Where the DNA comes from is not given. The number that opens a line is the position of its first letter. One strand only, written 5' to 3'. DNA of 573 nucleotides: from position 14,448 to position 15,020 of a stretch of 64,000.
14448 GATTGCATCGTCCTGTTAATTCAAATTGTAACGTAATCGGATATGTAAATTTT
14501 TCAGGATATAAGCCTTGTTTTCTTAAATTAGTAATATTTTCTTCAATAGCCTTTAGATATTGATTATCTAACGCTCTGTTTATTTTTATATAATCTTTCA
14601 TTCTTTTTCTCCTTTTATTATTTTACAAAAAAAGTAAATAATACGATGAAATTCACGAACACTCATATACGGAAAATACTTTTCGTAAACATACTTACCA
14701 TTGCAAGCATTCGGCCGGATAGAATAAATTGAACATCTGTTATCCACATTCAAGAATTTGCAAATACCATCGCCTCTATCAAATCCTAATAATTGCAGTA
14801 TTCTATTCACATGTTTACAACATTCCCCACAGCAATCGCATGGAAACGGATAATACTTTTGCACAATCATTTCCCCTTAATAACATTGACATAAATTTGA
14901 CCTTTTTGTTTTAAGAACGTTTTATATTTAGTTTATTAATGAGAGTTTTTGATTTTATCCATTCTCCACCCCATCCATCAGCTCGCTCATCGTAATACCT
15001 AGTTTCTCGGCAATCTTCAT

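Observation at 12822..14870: Compact RiPP-like module: two paralogous Gly/Ala-rich small peptides flanking a PqqD-like RRE, with a radical SAM enzyme and a YkgJ Cys-cluster protein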

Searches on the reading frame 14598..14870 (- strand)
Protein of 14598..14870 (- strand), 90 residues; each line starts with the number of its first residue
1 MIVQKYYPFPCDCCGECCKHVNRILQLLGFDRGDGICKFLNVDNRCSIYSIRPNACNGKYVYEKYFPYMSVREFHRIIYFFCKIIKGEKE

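Call 3: search_protein_families(library=pfam, proteins=[window:14598-14870:-], max_evalue=0.1)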
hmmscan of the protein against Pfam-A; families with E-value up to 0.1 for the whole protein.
window:14598-14870:- (90 aa): 1 family
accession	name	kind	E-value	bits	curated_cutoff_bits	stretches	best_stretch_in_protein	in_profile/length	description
PF03692.20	CxxCxxCC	-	0.00039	21.5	23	1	11-58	2-68/85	Putative zinc- or iron-chelating domain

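Call 4: search_protein_families(library=ncbifam, proteins=[window:14598-14870:-], max_evalue=0.1)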
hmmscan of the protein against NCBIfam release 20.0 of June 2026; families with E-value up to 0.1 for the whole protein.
window:14598-14870:- (90 aa): 0 families

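Call 17: search_solved_structures(query=window:14598-14870:-, max_evalue=1, show_alignments=2)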
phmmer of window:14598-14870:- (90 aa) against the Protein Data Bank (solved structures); distinct sequences matched with E-value up to 1: 1.
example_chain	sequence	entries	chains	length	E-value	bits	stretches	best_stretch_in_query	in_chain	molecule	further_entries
2eos_A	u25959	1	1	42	0.97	13.2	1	8-35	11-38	B-cell lymphoma 6 protein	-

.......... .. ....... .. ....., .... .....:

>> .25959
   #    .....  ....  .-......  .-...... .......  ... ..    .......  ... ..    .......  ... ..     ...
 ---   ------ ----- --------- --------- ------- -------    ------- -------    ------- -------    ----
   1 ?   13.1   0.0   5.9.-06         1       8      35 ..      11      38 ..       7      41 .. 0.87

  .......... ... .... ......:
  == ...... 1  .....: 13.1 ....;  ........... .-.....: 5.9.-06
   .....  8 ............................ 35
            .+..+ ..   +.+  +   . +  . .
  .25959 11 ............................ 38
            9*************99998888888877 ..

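Call 33: find_homologous_proteins(query=window:14598-14870:-, max_evalue=0.001)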
Query window:14598-14870:- (90 aa): 30 proteins with E <= 0.001 among 30 candidates.
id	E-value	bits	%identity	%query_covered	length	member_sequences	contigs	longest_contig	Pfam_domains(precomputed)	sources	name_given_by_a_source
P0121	1.3e-54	201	98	100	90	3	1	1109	-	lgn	-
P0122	2.9e-37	145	73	93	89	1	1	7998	-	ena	-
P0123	2.9e-37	145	65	98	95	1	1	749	-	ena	-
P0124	1.3e-36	143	66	97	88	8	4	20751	PF03692.21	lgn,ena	-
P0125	2.9e-36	142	66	99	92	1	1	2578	-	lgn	-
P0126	5.0e-36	141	66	96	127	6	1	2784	-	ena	-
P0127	3.1e-33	132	61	93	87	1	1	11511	PF03692.21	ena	-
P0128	1.3e-31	127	63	93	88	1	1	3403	-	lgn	-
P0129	2.0e-28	117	57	93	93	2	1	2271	-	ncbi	-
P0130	1.0e-27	114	54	93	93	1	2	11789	-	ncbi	-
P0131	8.3e-26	108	56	96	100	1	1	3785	-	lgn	-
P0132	1.1e-17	82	49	79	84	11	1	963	PF03692.21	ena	-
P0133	1.8e-15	75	48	88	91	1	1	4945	PF03692.21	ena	-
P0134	6.4e-12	64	44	93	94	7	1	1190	-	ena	-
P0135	8.1e-12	63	44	89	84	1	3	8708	-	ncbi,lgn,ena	-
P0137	1.2e-11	63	44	92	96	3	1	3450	PF03692.21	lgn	-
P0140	3.4e-11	61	42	84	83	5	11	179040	-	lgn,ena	-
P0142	1.1e-10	60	46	90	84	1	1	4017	PF03692.21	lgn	-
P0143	1.1e-10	60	45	91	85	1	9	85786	PF03692.21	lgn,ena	-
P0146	6.9e-10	57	48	73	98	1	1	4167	PF03692.21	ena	-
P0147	7.1e-10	57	43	87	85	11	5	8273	PF03692.21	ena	-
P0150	1.8e-7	49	39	90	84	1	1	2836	PF03692.21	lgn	-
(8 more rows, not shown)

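Call 36: find_encoding_contigs(protein=P0140, flank=4000, max_places=3)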
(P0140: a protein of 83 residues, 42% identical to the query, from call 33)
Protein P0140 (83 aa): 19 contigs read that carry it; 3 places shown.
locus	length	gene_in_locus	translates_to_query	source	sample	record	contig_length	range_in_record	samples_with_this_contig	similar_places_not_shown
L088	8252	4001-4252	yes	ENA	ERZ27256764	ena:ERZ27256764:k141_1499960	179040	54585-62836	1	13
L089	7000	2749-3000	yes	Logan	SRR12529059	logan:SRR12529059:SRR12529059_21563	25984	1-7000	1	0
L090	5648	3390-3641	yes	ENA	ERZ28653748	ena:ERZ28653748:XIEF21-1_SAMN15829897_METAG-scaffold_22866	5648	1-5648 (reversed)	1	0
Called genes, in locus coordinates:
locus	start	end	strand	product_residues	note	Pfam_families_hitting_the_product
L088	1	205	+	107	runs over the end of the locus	-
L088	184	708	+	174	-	PF03432:Relaxase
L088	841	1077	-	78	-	-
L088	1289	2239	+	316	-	PF13280:WYL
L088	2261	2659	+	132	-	-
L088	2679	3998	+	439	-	-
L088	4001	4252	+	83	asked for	-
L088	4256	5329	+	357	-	-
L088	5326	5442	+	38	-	-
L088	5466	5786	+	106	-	-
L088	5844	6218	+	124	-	-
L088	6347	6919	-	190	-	-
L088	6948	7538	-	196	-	PF00472:RF-1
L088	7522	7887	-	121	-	-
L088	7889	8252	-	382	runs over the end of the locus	PF01139:RtcB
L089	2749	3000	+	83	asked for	-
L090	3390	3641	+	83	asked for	-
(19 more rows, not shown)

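Call 38: predict_structure(alignment_id=A3)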
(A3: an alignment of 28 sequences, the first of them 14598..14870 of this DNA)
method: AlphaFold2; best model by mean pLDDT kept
length: 90 residues; sequences in the alignment: 28
mean_pLDDT: 78.0   pTM: 0.62
mean pLDDT of the five models: 78.0, 76.4, 76.1, 73.3, 61.9
residues with pLDDT >= 90: 5; 70-90: 68; 50-70: 10; < 50: 7
segments of 3 or more residues with pLDDT < 50: 1-5
pLDDT, mean of each block of 10 residues (from residue 1): 53 82 81 89 80 74 87 85 71
secondary structure, 60 per line:
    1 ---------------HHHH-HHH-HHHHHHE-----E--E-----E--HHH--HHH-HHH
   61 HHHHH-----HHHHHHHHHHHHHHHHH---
elements in order: H16-19 H25-30 H58-65 H71-87

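Call 42: fold_search(model_id=the predicted structure, library=pdb)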
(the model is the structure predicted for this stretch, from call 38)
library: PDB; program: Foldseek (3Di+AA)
matches with E <= 10: 0; with E <= 0.001: 0
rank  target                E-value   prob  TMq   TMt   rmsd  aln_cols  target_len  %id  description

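Call 44: search_protein_families(library=padloc, proteins=[window:14598-14870:-], max_evalue=0.01)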
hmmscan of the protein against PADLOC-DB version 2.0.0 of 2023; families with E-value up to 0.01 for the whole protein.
window:14598-14870:- (90 aa): 0 families

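Call 57: search_protein_families(library=phrogs, proteins=[window:14598-14870:-], max_evalue=0.001)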
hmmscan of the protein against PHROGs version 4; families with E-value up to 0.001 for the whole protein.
window:14598-14870:- (90 aa): 0 families

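Call 68: search_protein_families(library=pfam, alignment_id=A3, max_evalue=0.01)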
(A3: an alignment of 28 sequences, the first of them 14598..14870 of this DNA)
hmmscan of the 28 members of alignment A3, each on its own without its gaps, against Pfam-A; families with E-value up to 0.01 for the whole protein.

A. member 1, window:14598-14870:- (90 aa): 1 family
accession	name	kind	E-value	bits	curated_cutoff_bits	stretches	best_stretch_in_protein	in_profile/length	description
PF03692.20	CxxCxxCC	-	0.00039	21.5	23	0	11-58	2-68/85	Putative zinc- or iron-chelating domain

B. families by the number of members that match (of 28 scanned): 1 family
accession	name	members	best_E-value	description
PF03692.20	CxxCxxCC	21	1.5e-07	Putative zinc- or iron-chelating domain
